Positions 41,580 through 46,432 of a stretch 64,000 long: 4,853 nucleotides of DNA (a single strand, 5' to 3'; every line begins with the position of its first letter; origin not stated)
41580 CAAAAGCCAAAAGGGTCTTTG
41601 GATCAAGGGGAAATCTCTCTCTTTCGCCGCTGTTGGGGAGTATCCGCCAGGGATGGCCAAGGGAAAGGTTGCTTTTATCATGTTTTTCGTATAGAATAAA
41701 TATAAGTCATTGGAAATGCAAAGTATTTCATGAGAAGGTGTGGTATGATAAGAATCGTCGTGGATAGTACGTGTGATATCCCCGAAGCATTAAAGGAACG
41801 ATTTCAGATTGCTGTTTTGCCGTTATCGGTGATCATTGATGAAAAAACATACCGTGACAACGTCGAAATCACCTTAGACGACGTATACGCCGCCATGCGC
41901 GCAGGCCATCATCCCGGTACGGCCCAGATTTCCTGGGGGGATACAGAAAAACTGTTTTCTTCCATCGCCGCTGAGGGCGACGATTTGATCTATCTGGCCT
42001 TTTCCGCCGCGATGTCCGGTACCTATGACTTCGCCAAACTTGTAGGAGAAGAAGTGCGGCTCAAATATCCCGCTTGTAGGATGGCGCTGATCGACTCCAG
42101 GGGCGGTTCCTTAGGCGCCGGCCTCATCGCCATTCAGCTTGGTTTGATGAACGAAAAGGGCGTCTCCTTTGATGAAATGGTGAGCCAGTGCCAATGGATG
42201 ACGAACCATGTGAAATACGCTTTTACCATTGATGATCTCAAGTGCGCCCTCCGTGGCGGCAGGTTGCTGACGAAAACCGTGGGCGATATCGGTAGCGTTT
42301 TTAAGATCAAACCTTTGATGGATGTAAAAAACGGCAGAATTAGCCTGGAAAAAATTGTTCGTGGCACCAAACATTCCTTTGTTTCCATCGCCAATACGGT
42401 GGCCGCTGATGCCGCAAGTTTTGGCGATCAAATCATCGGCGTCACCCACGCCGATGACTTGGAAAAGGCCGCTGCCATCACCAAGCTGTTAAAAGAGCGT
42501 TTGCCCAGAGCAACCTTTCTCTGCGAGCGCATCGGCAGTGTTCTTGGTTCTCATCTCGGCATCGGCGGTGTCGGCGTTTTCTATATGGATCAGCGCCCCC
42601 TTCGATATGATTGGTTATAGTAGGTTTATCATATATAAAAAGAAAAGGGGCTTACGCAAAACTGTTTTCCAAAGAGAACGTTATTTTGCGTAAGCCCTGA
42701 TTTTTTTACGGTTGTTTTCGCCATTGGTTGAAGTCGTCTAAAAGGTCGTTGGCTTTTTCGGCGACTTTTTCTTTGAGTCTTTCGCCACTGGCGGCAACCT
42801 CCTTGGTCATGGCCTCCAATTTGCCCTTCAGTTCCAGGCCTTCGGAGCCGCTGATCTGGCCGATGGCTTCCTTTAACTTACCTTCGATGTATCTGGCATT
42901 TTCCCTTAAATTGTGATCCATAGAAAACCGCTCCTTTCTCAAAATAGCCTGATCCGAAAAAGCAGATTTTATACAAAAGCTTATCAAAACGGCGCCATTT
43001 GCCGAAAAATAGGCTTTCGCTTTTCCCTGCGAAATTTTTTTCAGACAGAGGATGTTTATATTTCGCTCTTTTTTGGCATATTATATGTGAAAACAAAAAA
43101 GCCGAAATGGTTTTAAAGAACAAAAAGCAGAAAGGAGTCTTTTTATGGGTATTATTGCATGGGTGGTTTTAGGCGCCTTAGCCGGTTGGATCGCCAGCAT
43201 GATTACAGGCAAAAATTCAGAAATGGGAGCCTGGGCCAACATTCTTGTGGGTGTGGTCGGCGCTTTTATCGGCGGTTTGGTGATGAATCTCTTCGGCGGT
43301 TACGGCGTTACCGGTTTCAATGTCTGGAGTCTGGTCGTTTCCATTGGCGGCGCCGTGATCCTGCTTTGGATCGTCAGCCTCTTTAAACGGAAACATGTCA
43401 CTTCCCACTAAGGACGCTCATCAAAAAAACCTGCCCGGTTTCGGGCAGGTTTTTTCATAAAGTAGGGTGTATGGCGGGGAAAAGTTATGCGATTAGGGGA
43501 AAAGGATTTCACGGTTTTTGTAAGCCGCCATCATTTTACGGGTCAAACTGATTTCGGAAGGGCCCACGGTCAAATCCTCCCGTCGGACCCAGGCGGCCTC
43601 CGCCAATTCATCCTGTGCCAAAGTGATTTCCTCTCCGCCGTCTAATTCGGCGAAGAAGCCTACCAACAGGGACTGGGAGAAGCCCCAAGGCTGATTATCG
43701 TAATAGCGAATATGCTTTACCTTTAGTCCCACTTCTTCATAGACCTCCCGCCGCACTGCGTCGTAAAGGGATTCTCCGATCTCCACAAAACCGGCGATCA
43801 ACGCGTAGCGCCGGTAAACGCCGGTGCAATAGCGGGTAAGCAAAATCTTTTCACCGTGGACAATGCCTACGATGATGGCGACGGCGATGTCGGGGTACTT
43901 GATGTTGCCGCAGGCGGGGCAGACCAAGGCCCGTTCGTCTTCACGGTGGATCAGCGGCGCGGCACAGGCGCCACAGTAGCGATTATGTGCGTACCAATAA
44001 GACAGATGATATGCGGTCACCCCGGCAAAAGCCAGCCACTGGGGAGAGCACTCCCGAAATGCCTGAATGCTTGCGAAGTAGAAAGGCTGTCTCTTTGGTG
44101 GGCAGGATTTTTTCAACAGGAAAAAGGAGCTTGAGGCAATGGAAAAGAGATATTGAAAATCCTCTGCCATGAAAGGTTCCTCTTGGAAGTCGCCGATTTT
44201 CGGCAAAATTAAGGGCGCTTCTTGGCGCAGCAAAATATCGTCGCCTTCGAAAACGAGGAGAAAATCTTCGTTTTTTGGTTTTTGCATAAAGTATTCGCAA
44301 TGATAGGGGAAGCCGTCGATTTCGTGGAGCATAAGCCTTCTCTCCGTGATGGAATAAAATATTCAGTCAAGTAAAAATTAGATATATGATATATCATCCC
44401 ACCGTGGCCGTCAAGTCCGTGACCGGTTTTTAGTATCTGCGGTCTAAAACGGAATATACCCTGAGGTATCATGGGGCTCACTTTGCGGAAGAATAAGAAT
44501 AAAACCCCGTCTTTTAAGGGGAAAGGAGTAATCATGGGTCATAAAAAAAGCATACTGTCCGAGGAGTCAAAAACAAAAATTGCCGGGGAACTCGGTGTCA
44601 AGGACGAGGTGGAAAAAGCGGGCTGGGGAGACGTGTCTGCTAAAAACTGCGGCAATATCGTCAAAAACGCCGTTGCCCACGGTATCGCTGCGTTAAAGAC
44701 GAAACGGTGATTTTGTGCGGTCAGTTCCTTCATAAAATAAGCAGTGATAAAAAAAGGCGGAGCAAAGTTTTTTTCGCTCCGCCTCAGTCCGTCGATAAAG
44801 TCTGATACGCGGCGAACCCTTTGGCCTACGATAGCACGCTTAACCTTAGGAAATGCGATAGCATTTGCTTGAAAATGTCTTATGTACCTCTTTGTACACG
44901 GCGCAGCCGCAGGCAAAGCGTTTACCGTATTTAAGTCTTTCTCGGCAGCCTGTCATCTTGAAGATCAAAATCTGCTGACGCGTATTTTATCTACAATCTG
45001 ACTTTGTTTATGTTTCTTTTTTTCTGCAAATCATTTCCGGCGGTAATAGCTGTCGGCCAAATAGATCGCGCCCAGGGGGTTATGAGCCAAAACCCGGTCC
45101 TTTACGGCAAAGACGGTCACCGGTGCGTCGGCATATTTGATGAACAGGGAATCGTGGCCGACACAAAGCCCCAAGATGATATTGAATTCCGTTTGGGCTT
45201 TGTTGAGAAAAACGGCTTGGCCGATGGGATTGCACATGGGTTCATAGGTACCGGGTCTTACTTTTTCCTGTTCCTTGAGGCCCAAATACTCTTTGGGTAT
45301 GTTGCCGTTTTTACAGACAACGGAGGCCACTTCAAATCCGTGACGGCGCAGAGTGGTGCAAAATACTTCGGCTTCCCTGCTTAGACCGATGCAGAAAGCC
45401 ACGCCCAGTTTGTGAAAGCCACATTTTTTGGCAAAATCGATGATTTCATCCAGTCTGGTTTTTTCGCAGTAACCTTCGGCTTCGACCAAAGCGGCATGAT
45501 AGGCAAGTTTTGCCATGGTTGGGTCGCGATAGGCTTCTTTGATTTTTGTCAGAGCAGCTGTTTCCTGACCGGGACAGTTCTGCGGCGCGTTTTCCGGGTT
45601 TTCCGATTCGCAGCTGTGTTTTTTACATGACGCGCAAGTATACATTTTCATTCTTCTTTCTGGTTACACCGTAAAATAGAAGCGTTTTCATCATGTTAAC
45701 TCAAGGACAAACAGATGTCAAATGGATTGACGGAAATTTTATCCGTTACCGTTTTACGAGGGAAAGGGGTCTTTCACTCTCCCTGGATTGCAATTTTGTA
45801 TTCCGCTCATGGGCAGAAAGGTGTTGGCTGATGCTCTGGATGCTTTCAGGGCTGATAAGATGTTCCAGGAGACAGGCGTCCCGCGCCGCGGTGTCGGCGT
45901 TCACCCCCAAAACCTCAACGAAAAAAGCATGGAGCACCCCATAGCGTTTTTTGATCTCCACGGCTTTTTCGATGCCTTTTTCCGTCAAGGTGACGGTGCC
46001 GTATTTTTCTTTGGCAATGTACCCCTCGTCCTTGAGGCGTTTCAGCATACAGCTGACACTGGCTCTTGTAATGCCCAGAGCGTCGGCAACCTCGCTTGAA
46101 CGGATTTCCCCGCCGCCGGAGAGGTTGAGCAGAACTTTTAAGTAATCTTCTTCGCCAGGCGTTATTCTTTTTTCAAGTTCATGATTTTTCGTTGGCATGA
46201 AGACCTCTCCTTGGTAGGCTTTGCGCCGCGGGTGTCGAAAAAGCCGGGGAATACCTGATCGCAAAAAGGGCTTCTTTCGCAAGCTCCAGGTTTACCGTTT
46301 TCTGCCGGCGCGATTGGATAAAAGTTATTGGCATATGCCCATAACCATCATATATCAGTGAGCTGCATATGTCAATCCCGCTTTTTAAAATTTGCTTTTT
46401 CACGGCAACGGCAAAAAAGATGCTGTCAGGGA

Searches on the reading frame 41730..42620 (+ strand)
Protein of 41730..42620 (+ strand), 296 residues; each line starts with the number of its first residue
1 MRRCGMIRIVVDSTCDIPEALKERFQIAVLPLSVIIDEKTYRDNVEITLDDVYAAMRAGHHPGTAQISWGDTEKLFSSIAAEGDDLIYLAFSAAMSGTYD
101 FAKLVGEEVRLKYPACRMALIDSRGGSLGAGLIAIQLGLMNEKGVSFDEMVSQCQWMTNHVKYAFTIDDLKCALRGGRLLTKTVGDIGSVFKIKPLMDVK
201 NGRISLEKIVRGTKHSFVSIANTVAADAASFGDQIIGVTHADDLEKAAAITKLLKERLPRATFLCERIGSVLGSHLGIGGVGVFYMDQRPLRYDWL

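Call 17: search_protein_families(library=pfam, proteins=[window:41730-42620:+])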
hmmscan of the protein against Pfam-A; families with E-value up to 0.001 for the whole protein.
window:41730-42620:+ (296 aa): 1 family
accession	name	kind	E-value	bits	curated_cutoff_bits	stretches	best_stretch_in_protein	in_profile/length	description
PF02645.21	DegV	-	2.8e-63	214.3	27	1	7-286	2-278/280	Uncharacterised protein, DegV family COG1307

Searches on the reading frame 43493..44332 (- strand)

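Call 17: search_protein_families(library=pfam, proteins=[window:43493-44332:-])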
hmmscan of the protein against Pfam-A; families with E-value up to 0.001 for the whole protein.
window:43493-44332:- (279 aa): 2 families
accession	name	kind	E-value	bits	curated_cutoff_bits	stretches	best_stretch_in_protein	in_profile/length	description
PF00293.34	NUDIX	-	5.1e-17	62.6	21.1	1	154-254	8-118/134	NUDIX domain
PF09297.16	Zn_ribbon_NUD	-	1.3e-09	38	24.8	1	116-144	2-30/32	NADH pyrophosphatase zinc ribbon domain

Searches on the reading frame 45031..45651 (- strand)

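Call 17: search_protein_families(library=pfam, proteins=[window:45031-45651:-])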
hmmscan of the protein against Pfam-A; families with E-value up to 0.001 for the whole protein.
window:45031-45651:- (206 aa): 1 family
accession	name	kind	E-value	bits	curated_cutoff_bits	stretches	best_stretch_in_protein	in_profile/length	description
PF08901.16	DUF1847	-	1.2e-63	213.8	25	1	30-181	6-157/157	Protein of unknown function (DUF1847)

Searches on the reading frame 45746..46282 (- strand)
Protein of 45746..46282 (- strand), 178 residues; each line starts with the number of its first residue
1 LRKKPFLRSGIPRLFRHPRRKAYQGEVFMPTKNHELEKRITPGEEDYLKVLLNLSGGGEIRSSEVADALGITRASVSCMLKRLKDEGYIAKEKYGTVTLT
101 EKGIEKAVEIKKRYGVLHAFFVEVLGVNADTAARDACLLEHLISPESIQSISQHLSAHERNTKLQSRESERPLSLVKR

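Call 8: search_protein_families(library=pfam, proteins=[window:45746-46282:-])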
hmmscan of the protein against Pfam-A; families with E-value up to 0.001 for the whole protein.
window:45746-46282:- (178 aa): 12 families
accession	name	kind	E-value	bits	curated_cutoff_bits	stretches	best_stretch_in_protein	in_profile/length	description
PF02742.21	Fe_dep_repr_C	-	2.5e-13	50.3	27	1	100-160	1-61/70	Iron dependent repressor, metal binding and dimerisation domain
PF01325.25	Fe_dep_repress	-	1.4e-11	44.9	26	1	42-96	4-59/60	Iron dependent repressor, N-terminal DNA binding domain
PF24034.1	DUF7343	-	9.8e-08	32.2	27.6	1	55-95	14-54/62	Domain of unknown function (DUF7343)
PF12802.13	MarR_2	-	1.3e-07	32.1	27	1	50-92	10-53/61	MarR family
PF13545.12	HTH_Crp_2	-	1.1e-06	28.9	27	1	61-99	24-61/70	Crp-like helix-turn-helix domain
PF01047.28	MarR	-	1.5e-05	25.2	24.6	1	49-93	7-51/59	MarR family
PF09339.16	HTH_IclR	-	1.9e-05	24.8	22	1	56-91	14-50/52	IclR helix-turn-helix domain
PF13412.12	HTH_24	-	6.2e-05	22.9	21.9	1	49-89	7-47/48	Winged helix-turn-helix DNA-binding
PF01022.26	HTH_5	-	8.2e-05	22.8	22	1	48-91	5-47/47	Bacterial regulatory protein, arsR family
PF01978.25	TrmB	-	0.00011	22.5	25.6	1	52-94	15-57/68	Sugar-specific transcriptional regulator TrmB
PF00325.26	Crp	-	0.00074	19.6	21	0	64-89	7-32/32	Bacterial regulatory proteins, crp family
PF25213.1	HVO_A0261_N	-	0.00076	19.8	35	0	58-103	23-67/86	HVO_A0261 N-terminal domain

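Call 24: search_protein_families(library=ncbifam, proteins=[window:45749-46198:-], max_evalue=0.01)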
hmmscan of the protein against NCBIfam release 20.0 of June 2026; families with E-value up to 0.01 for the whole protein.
seq(150 aa): 18 families
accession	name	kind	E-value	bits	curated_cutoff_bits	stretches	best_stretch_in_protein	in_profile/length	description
NF008273.0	PRK11050.1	equivalog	9.4e-23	80.6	153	1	17-132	39-154/156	manganese-binding transcriptional regulator MntR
NF003025.0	PRK03902.1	equivalog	1.8e-18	66.9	138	1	13-134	3-124/142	transcriptional regulator MntR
NF047407.1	TransRegMntRTherm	equivalog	1.8e-14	53.9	350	1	13-127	7-128/227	manganese-dependent transcriptional regulator MntR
NF033788.1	HTH_metalloreg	subfamily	1.9e-06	27.6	55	1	20-68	14-62/77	metalloregulator ArsR/SmtB family transcription factor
NF053665.1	TransRegDtxRActin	equivalog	2.7e-06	27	290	1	17-123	9-116/233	iron-dependent transcriptional repressor DtxR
NF040939.2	trans_reg_lrs14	equivalog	5.5e-05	23.1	90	1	20-66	24-71/103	Lrs14 family HTH-type transcriptional regulator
NF053606.1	Sta1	subfamily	0.00015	21.8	80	1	20-66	23-69/100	Sta1 family transcriptional regulator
NF033789.1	repress_SdpR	subfamily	0.00018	21.4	100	1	24-68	14-58/79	autorepressor SdpR family transcription factor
TIGR01884.1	cas_HTH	subfamily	0.00022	20.7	60.2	1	17-66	142-193/202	CRISPR-associated CARF protein Csa3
NF041413.1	ArsR_Rv2640c_fam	equivalog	0.00035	20.9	155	1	27-71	54-98/118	Rv2640c family ArsR-like transcriptional regulator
NF007339.0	PRK09834.1-1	equivalog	0.00041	19.7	299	1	20-64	27-71/271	DNA-binding transcriptional regulator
TIGR03338.1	phnR_burk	equivalog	0.00053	19.7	271.5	1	25-102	28-105/212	phosphonate utilization associated transcriptional regulator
NF041230.1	BagL_FevM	exception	0.0011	19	230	1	20-99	43-128/145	MarR family transcriptional regulator BagL/FevM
NF053881.1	TransRegDeoRBac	equivalog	0.0012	18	420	1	33-95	22-81/311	DNA-binding transcriptional repressor DeoR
NF010762.0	PRK14165.1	equivalog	0.0018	17.6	279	1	31-78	22-72/224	winged helix-turn-helix domain-containing protein/riboflavin kinase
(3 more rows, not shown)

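Call 31: find_related_loci(query=window:45749-46198:-, collection=metagenome_contigs, flank=6000)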
Query seq(150 aa) (150 aa) in metagenome_contigs; peptide patterns used: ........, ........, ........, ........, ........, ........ (x = any residue, [..] = any of these).
600 stretches matched a pattern (row limit reached: there are more); 2 encode a relative of the query (tblastn E <= 1e-3); 2 distinct loci.
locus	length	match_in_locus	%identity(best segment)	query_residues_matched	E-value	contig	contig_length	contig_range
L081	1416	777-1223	87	1-149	4e-88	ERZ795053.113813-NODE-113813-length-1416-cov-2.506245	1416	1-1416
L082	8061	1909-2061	37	12-58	1e-6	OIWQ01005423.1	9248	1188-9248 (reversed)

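Call 32: find_homologous_proteins(query=window:45749-46198:-, max_evalue=1e-10)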
Query seq(150 aa) (150 aa): 35 proteins with E <= 1e-10 among 99 candidates.
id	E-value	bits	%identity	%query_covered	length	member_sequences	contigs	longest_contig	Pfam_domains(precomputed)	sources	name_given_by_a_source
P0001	8.8e-90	316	100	100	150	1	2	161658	PF01047.29,PF12802.14,PF02742.22,PF13545.13,PF24034.2,PF01325.26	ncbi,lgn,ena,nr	ncbi:MAG TPA: metal-dependent transcriptional regulator [Clostridiales bacterium]|nr:metal-dependent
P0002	4.0e-74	265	87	100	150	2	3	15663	PF01047.29,PF13412.13,PF01978.26,PF12802.14,PF02742.22,PF13545.13,PF24034.2,PF01325.26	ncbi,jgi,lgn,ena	jgi:Mn-dependent DtxR family transcriptional regulator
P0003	7.3e-71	255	83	100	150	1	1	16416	PF01047.29,PF12802.14,PF02742.22,PF13545.13,PF24034.2,PF01325.26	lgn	-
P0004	9.1e-58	212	75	89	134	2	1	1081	PF01047.29,PF01978.26,PF01022.27,PF09339.17,PF12802.14,PF02742.22,PF13545.13,PF24034.2,PF01325.26,PF00325.27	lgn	-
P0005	4.3e-51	191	68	87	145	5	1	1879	PF01978.26,PF09339.17,PF12802.14,PF02742.22,PF13545.13,PF24034.2,PF01325.26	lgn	-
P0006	1.8e-48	182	63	93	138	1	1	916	PF01047.29,PF13412.13,PF01022.27,PF09339.17,PF12802.14,PF02742.22,PF13545.13,PF24034.2,PF01325.26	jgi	-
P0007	7.9e-47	177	66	83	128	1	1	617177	PF01047.29,PF12802.14,PF02742.22,PF13545.13,PF24034.2,PF01325.26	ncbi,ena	-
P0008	5.0e-46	174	64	84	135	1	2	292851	PF12802.14,PF02742.22,PF24034.2,PF01325.26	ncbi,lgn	-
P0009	9.9e-46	173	62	84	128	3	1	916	PF12802.14,PF02742.22,PF24034.2,PF01325.26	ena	-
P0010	1.6e-45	173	64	84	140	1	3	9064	PF01022.27,PF12802.14,PF02742.22,PF24034.2,PF01325.26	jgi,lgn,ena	jgi:DtxR family Mn-dependent transcriptional regulator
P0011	1.8e-45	172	64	84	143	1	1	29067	PF01022.27,PF12802.14,PF02742.22,PF24034.2,PF01325.26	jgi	jgi:Mn-dependent DtxR family transcriptional regulator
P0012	1.9e-45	172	64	83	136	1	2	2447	PF12802.14,PF02742.22,PF13545.13,PF24034.2,PF01325.26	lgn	-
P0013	2.5e-45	172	64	84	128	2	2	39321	PF01047.29,PF09339.17,PF12802.14,PF02742.22,PF01325.26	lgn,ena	-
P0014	3.3e-45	172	63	84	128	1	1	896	PF01022.27,PF12802.14,PF02742.22,PF24034.2,PF01325.26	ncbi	-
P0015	3.5e-45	172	62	84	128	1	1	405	PF12802.14,PF02742.22,PF13545.13,PF24034.2,PF01325.26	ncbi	-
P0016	4.4e-45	171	65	83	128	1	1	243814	PF13412.13,PF09339.17,PF12802.14,PF02742.22,PF13545.13,PF24034.2,PF01325.26,PF25213.2,PF00325.27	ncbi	ncbi:MAG: metal-dependent transcriptional regulator [Peptococcaceae bacterium]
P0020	3.0e-44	168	61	84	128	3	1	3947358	PF12802.14,PF02742.22,PF13545.13,PF01325.26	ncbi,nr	ncbi:metal-dependent transcriptional regulator [Caproicibacter fermentans]|nr:metal-dependent transc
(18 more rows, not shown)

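Call 33: find_encoding_contigs(protein=P0020, flank=8000, max_places=1)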
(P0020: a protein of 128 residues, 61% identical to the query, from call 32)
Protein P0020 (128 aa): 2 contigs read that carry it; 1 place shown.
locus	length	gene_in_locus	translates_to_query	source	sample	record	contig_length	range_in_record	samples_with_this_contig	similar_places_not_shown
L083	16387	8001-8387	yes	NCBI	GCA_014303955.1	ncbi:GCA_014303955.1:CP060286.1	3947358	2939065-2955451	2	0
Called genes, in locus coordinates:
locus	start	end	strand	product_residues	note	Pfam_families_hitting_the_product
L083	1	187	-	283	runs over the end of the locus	PF01937:ARMT1-like_dom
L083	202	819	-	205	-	PF08901:DUF1847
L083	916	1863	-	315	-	PF04055:Radical_SAM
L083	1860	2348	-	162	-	PF01327:Pep_deformylase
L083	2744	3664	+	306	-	PF01297:ZnuA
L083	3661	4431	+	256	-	PF00005:ABC_tran, PF02463:SMC_N, PF13304:AAA_21 (weak)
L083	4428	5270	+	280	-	PF00950:ABC-3, PF01032:FecCD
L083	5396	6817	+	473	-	PF05598:DUF772, PF13586:DDE_Tnp_1_2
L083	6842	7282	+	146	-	PF01475:FUR, PF08461:WHD_RNase_R (weak)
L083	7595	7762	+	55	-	PF12797:Fer4_2 (weak), PF12837:Fer4_6, PF13237:Fer4_10, PF00037:Fer4, PF14697:Fer4_21, PF12838:Fer4_7, PF13187:Fer4_9, PF00037:Fer4, +8 more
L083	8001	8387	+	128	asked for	PF12802:MarR_2 (weak), PF01325:Fe_dep_repress, PF13545:HTH_Crp_2 (weak), PF02742:Fe_dep_repr_C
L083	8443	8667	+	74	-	PF17253:DUF5320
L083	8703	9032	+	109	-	PF17253:DUF5320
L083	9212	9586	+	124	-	PF02579:Nitro_FeMo-Co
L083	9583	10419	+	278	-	PF01656:CbiA, PF10609:ParA (faint), PF13614:AAA_31 (faint), PF00037:Fer4 (weak), PF12837:Fer4_6 (weak), PF13237:Fer4_10 (weak), PF14697:Fer4_21 (weak), PF13187:Fer4_9 (weak), +4 more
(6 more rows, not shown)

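Call 34: find_encoding_contigs(protein=P0016, flank=8000, max_places=1)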
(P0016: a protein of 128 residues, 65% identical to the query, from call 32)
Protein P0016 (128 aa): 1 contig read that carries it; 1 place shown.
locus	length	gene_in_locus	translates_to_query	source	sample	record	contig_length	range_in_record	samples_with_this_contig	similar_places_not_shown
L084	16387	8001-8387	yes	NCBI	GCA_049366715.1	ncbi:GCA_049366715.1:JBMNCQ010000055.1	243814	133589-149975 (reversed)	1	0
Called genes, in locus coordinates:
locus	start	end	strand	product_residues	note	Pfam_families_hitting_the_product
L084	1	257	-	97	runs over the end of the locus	-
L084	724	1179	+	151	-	PF01584:CheW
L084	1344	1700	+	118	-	PF07085:DRTGG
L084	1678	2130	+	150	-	PF13581:HATPase_c_2, PF02518:HATPase_c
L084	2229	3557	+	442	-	PF00037:Fer4 (faint), PF12837:Fer4_6 (faint), PF12838:Fer4_7, PF13187:Fer4_9, PF13237:Fer4_10, PF13484:Fer4_16 (faint), PF02906:Fe_hyd_lg_C, PF04060:FeS, +1 more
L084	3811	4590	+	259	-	PF00795:CN_hydrolase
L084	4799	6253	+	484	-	PF08448:PAS_4, PF00990:GGDEF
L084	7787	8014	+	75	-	-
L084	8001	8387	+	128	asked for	PF01325:Fe_dep_repress, PF12802:MarR_2, PF24034:DUF7343 (weak), PF09339:HTH_IclR (weak), PF13412:HTH_24 (weak), PF13545:HTH_Crp_2, PF00325:Crp (weak), PF02742:Fe_dep_repr_C, +1 more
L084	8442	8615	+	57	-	-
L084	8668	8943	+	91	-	PF17253:DUF5320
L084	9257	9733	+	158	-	PF02001:DUF134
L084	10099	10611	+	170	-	PF01613:Flavin_Reduct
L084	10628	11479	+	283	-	PF01656:CbiA, PF10609:ParA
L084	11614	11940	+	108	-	PF06953:ArsD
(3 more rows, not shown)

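Call 35: find_encoding_contigs(protein=P0007, flank=8000, max_places=1)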
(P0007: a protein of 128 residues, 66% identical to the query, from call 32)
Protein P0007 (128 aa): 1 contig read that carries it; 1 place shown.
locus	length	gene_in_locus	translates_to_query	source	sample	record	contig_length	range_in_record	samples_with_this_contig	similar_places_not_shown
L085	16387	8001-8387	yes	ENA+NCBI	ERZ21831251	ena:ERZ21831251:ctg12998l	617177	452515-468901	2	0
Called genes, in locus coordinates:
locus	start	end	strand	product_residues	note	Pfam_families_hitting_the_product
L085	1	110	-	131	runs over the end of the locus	PF02518:HATPase_c, PF13589:HATPase_c_3 (weak)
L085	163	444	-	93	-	PF00512:HisKA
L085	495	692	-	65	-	-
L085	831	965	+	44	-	-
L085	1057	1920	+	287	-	-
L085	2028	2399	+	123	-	PF00535:Glycos_transf_2 (weak)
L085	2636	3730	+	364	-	-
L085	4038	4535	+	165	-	PF00817:IMS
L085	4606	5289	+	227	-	PF11799:IMS_C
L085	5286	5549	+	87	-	-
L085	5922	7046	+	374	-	PF00144:Beta-lactamase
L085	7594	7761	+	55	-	PF12797:Fer4_2 (weak), PF12837:Fer4_6, PF13237:Fer4_10, PF25160:LdpA_Fe-S-bd (weak), PF00037:Fer4, PF14697:Fer4_21, PF12838:Fer4_7, PF13187:Fer4_9, +6 more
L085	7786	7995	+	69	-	-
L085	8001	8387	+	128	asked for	PF01325:Fe_dep_repress, PF12802:MarR_2 (weak), PF24034:DUF7343 (weak), PF01047:MarR (weak), PF13545:HTH_Crp_2 (weak), PF02742:Fe_dep_repr_C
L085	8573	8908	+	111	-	PF17253:DUF5320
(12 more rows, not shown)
